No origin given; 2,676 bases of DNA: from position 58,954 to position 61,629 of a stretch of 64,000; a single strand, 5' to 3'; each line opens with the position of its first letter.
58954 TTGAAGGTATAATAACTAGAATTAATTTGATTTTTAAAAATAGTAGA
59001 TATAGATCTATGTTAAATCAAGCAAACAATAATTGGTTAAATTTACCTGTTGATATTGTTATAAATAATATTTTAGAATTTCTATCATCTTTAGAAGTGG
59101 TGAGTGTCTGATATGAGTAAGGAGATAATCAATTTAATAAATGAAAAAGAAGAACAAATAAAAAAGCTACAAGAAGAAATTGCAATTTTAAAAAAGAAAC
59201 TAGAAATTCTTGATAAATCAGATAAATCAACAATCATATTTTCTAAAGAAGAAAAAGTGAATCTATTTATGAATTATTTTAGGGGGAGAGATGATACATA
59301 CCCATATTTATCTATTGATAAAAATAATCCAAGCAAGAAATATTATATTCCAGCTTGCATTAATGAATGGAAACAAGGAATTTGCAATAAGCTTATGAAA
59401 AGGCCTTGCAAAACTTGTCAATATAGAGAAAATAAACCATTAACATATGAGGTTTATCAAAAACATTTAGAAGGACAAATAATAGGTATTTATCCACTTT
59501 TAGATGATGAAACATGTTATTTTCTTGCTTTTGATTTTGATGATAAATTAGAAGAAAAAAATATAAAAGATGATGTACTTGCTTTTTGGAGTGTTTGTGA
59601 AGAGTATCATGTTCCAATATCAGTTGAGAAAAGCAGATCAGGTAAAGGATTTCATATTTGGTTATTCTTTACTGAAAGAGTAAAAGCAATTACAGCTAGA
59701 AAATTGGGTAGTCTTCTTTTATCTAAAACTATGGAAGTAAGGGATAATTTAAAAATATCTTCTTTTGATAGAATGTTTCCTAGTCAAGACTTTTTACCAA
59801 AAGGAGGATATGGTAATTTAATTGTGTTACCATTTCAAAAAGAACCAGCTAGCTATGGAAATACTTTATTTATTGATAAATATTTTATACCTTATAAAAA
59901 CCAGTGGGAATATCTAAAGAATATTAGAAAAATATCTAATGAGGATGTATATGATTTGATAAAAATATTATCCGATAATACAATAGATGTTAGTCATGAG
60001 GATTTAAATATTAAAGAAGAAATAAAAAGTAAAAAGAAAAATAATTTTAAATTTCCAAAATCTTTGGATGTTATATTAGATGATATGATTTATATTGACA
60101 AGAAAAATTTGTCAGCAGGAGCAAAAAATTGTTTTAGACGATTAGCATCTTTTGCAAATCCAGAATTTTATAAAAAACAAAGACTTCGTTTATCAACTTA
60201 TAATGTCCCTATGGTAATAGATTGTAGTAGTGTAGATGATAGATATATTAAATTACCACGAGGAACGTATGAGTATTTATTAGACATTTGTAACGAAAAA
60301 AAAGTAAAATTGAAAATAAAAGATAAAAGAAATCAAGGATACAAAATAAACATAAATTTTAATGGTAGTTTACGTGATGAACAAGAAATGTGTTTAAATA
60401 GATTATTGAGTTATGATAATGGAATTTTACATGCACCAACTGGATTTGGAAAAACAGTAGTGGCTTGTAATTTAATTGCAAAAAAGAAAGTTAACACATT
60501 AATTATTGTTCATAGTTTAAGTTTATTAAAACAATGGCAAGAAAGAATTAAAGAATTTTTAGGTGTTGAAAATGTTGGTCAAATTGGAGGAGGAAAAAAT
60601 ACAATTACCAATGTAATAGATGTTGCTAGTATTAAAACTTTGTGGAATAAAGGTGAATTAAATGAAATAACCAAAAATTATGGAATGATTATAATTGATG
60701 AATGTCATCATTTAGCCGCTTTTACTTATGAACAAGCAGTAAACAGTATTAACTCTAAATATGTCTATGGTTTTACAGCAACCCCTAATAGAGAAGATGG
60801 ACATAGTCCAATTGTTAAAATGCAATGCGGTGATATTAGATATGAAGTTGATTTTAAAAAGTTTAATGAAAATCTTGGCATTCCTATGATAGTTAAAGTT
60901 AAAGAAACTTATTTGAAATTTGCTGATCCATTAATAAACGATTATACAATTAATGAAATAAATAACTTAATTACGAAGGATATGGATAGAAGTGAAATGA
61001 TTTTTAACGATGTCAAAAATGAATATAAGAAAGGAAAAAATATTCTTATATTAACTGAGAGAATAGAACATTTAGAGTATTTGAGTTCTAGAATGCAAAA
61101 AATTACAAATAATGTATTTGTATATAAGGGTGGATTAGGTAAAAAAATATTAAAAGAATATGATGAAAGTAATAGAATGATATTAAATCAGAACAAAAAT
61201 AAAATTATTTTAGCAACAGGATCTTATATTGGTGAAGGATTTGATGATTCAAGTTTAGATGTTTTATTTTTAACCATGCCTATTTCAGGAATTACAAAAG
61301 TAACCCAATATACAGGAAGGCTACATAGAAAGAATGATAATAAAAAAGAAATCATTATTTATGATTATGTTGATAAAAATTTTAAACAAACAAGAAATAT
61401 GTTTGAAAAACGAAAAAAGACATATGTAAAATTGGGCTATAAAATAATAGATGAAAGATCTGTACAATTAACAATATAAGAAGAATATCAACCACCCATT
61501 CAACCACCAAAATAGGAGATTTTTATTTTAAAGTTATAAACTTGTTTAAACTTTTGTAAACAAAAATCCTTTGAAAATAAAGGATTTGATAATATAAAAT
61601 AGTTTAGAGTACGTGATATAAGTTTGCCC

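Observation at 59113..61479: Unusual domain architecture: coiled-coil + Cys4 + AEP PrimPol + XPB-type SF2 helicase in one polypeptide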

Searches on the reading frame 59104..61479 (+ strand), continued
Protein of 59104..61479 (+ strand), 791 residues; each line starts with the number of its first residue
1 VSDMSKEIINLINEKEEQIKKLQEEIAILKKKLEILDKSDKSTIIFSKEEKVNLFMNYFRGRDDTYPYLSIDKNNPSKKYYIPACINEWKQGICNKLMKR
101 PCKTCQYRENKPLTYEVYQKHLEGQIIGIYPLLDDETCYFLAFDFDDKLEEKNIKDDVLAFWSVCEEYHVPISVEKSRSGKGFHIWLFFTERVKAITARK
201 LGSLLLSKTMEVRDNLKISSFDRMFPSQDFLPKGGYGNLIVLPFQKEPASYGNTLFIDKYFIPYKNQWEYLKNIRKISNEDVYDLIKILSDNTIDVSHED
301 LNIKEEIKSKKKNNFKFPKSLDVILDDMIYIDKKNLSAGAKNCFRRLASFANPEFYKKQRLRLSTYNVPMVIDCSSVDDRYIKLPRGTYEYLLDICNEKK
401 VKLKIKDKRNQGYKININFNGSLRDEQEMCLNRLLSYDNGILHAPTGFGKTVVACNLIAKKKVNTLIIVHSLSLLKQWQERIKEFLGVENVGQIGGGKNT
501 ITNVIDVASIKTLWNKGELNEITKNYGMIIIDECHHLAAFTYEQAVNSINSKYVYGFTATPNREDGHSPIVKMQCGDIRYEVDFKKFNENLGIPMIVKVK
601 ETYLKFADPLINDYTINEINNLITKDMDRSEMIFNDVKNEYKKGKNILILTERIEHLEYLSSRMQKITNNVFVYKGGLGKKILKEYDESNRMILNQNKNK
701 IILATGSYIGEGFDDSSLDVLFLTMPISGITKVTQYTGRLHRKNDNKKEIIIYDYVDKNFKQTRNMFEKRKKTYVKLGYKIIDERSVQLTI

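Call 86: get_annotated_region(hit=H52, flank=4000)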
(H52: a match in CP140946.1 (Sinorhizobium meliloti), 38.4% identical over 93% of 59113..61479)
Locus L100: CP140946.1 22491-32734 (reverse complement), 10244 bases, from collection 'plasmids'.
description: Sinorhizobium meliloti strain ml66 plasmid pMl1, complete sequence
organism: Sinorhizobium meliloti (NCBI taxid 382)
taxonomy: Bacteria; Pseudomonadota; Alphaproteobacteria; Hyphomicrobiales; Rhizobiaceae; Sinorhizobium; Sinorhizobium meliloti
host: -; source: Medicago lupulina,whole organism; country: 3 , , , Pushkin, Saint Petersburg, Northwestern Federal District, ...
typing (MOB-suite, as given by PLSDB): conjugative; replicon rep_cluster_471; relaxase MOBQ; mating-pair formation MPF_T
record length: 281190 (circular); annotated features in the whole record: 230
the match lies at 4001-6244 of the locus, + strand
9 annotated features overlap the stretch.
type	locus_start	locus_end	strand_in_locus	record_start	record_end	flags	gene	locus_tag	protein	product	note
CDS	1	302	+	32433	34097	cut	-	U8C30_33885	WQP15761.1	type IV secretory system conjugative DNA transfer family protein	-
CDS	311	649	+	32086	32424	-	-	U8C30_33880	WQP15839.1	hypothetical protein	-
CDS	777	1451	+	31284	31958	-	-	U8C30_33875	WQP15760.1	SDR family NAD(P)-dependent oxidoreductase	-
CDS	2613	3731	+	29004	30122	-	-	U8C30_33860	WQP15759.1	TniQ family protein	-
CDS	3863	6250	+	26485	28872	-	-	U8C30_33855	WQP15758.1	DEAD/DEAH box helicase family protein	-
CDS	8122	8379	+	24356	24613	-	-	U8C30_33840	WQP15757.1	type II toxin-antitoxin system VapB family antitoxin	-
CDS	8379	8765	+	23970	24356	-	-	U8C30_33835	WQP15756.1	type II toxin-antitoxin system VapC family toxin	-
CDS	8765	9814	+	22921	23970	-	-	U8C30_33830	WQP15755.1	site-specific integrase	-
CDS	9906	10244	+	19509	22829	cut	-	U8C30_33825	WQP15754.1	DEAD/DEAH box helicase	-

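Call 87: get_annotated_region(hit=H72, flank=4000)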
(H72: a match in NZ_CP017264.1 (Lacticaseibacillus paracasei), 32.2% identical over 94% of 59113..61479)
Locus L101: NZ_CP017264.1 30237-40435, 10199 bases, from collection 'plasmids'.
description: Lacticaseibacillus paracasei strain FAM18149 plasmid pFAM18149.23, complete sequence
organism: Lacticaseibacillus paracasei (NCBI taxid 1597)
taxonomy: Bacteria; Bacillota; Bacilli; Lactobacillales; Lactobacillaceae; Lacticaseibacillus; Lacticaseibacillus paracasei
host: -; source: cell culture,cheese; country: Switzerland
typing (MOB-suite, as given by PLSDB): mobilizable; relaxase MOBP,MOBQ
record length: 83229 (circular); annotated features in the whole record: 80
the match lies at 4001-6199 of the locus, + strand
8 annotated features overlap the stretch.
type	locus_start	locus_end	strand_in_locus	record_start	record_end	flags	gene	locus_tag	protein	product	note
CDS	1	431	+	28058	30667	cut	-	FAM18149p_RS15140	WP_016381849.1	DEAD/DEAH box helicase family protein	-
CDS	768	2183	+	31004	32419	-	-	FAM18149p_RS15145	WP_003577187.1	IS5-like element ISLca2 family transposase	GO:0006313 - DNA transposition [Evidence IEA]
CDS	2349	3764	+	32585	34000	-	-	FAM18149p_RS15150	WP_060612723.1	IS5-like element ISLrh2 family transposase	GO:0006313 - DNA transposition [Evidence IEA]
CDS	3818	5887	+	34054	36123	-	-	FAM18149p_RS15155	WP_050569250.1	DEAD/DEAH box helicase family protein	-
CDS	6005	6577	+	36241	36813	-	-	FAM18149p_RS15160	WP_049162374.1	hypothetical protein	-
CDS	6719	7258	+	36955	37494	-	-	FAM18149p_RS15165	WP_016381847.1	helix-turn-helix transcriptional regulator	-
CDS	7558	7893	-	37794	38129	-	-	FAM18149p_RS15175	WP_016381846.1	hypothetical protein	-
CDS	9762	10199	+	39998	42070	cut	-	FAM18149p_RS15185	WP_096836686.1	TIM-barrel domain-containing protein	GO:0005975 - carbohydrate metabolic process [Evidence IEA]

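Call 88: get_annotated_region(hit=H41, flank=4000)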
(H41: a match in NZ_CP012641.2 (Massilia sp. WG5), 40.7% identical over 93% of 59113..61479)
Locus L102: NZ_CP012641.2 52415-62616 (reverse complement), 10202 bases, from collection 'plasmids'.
description: Massilia sp. WG5 plasmid unnamed 1, complete sequence
organism: Massilia sp. WG5 (NCBI taxid 1707785)
taxonomy: Bacteria; Pseudomonadota; Betaproteobacteria; Burkholderiales; Oxalobacteraceae; Massilia; Massilia sp. WG5
host: -; source: cell culture,soil; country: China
typing (MOB-suite, as given by PLSDB): mobilizable; relaxase MOBF
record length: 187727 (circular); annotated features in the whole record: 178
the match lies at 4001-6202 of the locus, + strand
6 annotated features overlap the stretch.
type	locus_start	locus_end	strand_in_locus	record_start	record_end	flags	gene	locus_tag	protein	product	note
CDS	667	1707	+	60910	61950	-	-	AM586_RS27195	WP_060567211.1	IS110 family transposase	-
CDS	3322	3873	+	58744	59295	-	-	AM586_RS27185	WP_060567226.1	hypothetical protein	-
CDS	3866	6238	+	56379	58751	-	-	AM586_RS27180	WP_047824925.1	DEAD/DEAH box helicase family protein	-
CDS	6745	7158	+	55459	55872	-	-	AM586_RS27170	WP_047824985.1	type II toxin-antitoxin system RelE/ParE family toxin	-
CDS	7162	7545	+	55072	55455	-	-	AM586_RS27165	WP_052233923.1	addiction module antidote protein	-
CDS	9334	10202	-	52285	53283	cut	-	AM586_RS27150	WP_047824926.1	dihydrodipicolinate synthase family protein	-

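Call 103: find_encoding_contigs(protein=P0011, flank=5000, max_places=2)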
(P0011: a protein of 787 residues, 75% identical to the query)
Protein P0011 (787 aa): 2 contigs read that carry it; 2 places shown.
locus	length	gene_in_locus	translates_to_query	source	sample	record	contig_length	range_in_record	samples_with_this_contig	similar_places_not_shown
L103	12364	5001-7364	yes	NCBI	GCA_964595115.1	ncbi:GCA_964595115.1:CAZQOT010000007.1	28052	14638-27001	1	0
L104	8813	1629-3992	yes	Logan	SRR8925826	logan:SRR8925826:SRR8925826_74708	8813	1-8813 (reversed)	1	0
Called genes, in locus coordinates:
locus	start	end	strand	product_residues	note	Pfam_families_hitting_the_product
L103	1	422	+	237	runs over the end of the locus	-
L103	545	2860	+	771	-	PF02534:T4SS-DNA_transf, PF10412:TrwB_AAD_bind, PF12696:TraG-D_C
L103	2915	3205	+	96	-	PF00581:Rhodanese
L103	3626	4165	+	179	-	-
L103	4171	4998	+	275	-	PF08843:AbiEii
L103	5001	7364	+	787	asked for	PF22548:AEP-TOTE, PF04851:ResIII, PF00270:DEAD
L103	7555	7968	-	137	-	-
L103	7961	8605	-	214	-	-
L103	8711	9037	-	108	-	-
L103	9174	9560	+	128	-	PF00011:HSP20, PF18046:FKBP26_C (faint)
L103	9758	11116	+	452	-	-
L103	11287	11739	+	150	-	PF02367:TsaE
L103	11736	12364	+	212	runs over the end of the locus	PF00814:TsaD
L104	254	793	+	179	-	-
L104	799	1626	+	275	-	PF08843:AbiEii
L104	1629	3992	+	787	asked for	PF22548:AEP-TOTE, PF04851:ResIII, PF00270:DEAD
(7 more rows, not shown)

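Call 104: find_encoding_contigs(protein=P0028, flank=5000, max_places=2)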
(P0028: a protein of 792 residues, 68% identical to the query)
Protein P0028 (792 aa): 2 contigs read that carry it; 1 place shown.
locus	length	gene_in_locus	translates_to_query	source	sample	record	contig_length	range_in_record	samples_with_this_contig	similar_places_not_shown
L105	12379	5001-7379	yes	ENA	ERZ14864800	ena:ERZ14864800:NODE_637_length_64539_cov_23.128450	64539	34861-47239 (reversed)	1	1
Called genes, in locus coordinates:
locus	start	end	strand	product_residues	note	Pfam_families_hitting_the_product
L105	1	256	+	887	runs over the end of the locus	-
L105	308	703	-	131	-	-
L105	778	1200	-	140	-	PF00005:ABC_tran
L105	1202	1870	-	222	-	PF09084:NMT1, PF13379:NMT1_2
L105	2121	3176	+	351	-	-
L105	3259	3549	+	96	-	-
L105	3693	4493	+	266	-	PF02661:Fic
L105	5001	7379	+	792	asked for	PF22548:AEP-TOTE, PF00270:DEAD, PF04851:ResIII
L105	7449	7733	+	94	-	-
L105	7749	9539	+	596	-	PF00239:Resolvase, PF07508:Recombinase, PF13408:Zn_ribbon_recom (weak)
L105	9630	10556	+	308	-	PF02195:ParB_N, PF17762:HTH_ParB (weak)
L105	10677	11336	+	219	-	-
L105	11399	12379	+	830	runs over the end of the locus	PF11974:bMG3 (faint), PF13620:CarboxypepD_reg (faint), PF08341:TED (weak), PF17802:SpaA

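Call 105: find_encoding_contigs(protein=P0068, flank=5000, max_places=2)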
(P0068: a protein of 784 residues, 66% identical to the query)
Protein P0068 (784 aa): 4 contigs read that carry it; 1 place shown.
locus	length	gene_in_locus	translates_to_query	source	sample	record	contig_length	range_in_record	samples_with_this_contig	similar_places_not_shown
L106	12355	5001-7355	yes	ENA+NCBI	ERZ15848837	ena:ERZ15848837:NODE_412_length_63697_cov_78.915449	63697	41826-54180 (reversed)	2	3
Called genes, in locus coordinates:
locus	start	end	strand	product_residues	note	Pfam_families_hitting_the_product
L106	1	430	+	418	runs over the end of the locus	PF00293:NUDIX, PF14815:NUDIX_4, PF26348:SRA_ScoMcrA, PF01844:HNH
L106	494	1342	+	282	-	PF02086:MethyltransfD12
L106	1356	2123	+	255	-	PF01555:N6_N4_Mtase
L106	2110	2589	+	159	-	PF22539:DUF7004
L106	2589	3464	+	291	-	PF04556:DpnII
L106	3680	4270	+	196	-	-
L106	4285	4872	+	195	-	-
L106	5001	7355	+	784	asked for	PF22548:AEP-TOTE, PF00176:SNF2-rel_dom (weak), PF04851:ResIII, PF00270:DEAD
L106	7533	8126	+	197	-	PF13338:AbiEi_4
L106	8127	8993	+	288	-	PF08843:AbiEii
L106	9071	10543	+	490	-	PF09660:DUF2397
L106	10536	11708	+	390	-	PF09661:DUF2398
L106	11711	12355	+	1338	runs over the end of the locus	PF02463:SMC_N (faint), PF13558:SbcC_Walker_B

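Call 106: find_encoding_contigs(protein=P0091, flank=5000, max_places=2)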
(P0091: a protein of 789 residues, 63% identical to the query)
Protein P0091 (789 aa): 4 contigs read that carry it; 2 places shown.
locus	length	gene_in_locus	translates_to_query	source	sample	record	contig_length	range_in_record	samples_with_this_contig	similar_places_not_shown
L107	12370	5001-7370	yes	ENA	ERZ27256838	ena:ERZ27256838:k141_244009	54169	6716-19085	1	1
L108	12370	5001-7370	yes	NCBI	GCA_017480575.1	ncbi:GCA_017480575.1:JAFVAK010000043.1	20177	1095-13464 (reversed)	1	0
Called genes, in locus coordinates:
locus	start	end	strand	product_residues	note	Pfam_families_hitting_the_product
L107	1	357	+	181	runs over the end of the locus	-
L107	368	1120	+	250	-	PF03372:Exo_endo_phos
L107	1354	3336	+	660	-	PF17191:RecG_wedge, PF00270:DEAD, PF04851:ResIII, PF00271:Helicase_C, PF19833:RecG_dom3_C (weak)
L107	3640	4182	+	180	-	-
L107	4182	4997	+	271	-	PF08843:AbiEii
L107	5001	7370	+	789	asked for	PF22548:AEP-TOTE, PF04851:ResIII, PF00270:DEAD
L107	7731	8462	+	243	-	PF12844:HTH_19, PF13560:HTH_31, PF01381:HTH_3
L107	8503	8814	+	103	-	-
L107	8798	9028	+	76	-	-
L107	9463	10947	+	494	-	PF12797:Fer4_2 (faint), PF13187:Fer4_9 (faint), PF01180:DHO_dh, PF01207:Dus (weak), PF12837:Fer4_6 (weak), PF12838:Fer4_7 (weak), PF14697:Fer4_21, PF00037:Fer4 (weak)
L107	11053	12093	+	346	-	-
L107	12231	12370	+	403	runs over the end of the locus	PF01757:Acyl_transf_3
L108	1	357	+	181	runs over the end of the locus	-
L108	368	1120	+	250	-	PF03372:Exo_endo_phos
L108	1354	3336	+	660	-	PF17191:RecG_wedge, PF00270:DEAD, PF04851:ResIII, PF00271:Helicase_C, PF19833:RecG_dom3_C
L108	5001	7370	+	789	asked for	PF22548:AEP-TOTE, PF04851:ResIII, PF00270:DEAD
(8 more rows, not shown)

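Call 107: search_protein_families(library=pfam, proteins=[L105:7449-7733:+, L106:3680-4270:+, L106:4285-4872:+, L102:3322-3873:+], max_evalue=0.05)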
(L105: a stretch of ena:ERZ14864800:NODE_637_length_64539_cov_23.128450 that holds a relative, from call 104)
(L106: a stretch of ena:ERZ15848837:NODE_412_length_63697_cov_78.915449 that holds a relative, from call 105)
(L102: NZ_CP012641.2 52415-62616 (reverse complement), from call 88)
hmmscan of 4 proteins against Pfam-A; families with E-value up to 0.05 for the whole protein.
L105:7449-7733:+ (94 aa): 0 families

L106:3680-4270:+ (196 aa): 0 families

L106:4285-4872:+ (195 aa): 1 family
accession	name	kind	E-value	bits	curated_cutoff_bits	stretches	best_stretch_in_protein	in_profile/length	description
PF10236.15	DAP3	-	0.0085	15.8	23.1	1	10-107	209-296/311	Mitochondrial ribosomal death-associated protein 3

L102:3322-3873:+ (183 aa): 0 families

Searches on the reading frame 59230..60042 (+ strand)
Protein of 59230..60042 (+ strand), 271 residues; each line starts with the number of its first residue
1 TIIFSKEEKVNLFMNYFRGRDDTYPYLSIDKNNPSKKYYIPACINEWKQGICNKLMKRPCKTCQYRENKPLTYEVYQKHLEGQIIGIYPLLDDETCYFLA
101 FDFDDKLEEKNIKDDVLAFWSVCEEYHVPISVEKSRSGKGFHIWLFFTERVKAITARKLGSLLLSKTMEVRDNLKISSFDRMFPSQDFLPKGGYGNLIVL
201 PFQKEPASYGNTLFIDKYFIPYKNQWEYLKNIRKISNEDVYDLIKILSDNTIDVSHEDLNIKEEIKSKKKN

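Call 73: predict_structure(alignment_id=A3)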
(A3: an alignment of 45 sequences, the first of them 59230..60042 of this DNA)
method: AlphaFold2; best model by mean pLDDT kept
length: 271 residues; sequences in the alignment: 45
mean_pLDDT: 85.6   pTM: 0.84
mean pLDDT of the five models: 85.6, 84.1, 80.0, 77.6, 77.2
residues with pLDDT >= 90: 158; 70-90: 77; 50-70: 14; < 50: 22
segments of 3 or more residues with pLDDT < 50: 206-211, 256-271
pLDDT, mean of each block of 10 residues (from residue 1): 84 96 89 81 90 88 89 95 92 97 76 92 97 86 97 97 91 83 92 87 60 84 92 97 92 51 42 35
secondary structure, 60 per line:
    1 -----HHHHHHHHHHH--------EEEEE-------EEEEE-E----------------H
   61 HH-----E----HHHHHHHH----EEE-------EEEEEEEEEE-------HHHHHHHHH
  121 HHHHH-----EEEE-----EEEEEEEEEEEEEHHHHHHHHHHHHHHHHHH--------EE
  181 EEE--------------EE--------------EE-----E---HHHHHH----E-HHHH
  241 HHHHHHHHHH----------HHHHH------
elements in order: H6-16 E25-29 E37-41 H73-80 E85-87 E95-104 H112-125 E131-134 E140-152 H153-170 E179-183 H225-230 H237-250 H261-265

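Call 75: fold_search(model_id=the predicted structure, library=pdb)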
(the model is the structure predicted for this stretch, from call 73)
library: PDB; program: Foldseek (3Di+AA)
matches with E <= 10: 909; with E <= 0.001: 22
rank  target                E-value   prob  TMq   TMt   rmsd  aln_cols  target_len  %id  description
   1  7nqd_B                8.0e-16  1.00  0.65  0.81   3.2       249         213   24  Prim-Pol Domain of CRISPR-associated Prim-Pol (CAPP) from Marinitoga sp. 1137 (released 2022-05-04)
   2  7nqf_B                8.5e-16  1.00  0.64  0.78   3.6       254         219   21  Prim-Pol Domain of CRISPR-associated Prim-Pol (CAPP) from Marinitoga sp. 1137 with dsDNA (released 2022-05-04)
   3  7nqe                  1.3e-15  1.00  0.66  0.80   3.3       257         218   22  Prim-Pol Domain of CRISPR-associated Prim-Pol (CAPP) from Marinitoga sp. 1137 with dGTP (released 2022-05-04)
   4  7p9j_B                3.7e-15  1.00  0.64  0.79   3.6       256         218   22  Prim-Pol Domain of CRISPR-associated Prim-Pol (CAPP) from Marinitoga sp. 1137 - Primer Initiation Complex (released 2022-05-04)
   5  7p9j_C                3.9e-15  1.00  0.65  0.80   3.2       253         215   24  Prim-Pol Domain of CRISPR-associated Prim-Pol (CAPP) from Marinitoga sp. 1137 - Primer Initiation Complex (released 2022-05-04)
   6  7nqd_A                5.6e-15  1.00  0.63  0.82   3.2       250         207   23  Prim-Pol Domain of CRISPR-associated Prim-Pol (CAPP) from Marinitoga sp. 1137 (released 2022-05-04)
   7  6sa0_A                1.2e-05  1.00  0.43  0.36  11.9       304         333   12  Ternary complex of Prim-PolC from Mycobacterium smegmatis with 2nt gapped DNA and UpNHpp (released 2020-11-18)
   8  5op0_A                2.8e-05  1.00  0.45  0.38  10.9       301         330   11  Structure of Prim-PolC from Mycobacterium smegmatis (released 2017-11-15)
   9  6sa1_D                3.0e-05  1.00  0.51  0.43   9.0       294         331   10  Post catalytic complex of Prim-PolC from Mycobacterium smegmatis with gapped DNA and 3'-dUTP (released 2020-11-18)
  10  2atz                  3.3e-05  1.00  0.41  0.59   6.9       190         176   14  Crystal structure of protein HP0184 from Helicobacter pylori (released 2005-10-11)
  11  5op0_B                5.0e-05  1.00  0.44  0.38  11.3       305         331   11  Structure of Prim-PolC from Mycobacterium smegmatis (released 2017-11-15)
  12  2iru_A                6.4e-05  1.00  0.41  0.40  12.1       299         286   11  Crystal Structure of the Polymerase Domain from Mycobacterium tuberculosis Ligase D (released 2007-01-02)
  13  2irx                  1.0e-04  1.00  0.43  0.42  12.0       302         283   12  Crystal Structure of the Polymerase Domain from Mycobacterium tuberculosis Ligase D with GTP and Manganese. (released 2007-01-02)
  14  2iry_B                1.0e-04  1.00  0.42  0.41  12.3       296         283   11  Crystal Structure of the Polymerase Domain from Mycobacterium tuberculosis Ligase D with dGTP and Manganese. (released 2007-01-02)
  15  2r9l_A                1.0e-04  1.00  0.40  0.38  11.9       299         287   12  Polymerase Domain from Mycobacterium tuberculosis Ligase D in complex with DNA (released 2008-01-08)
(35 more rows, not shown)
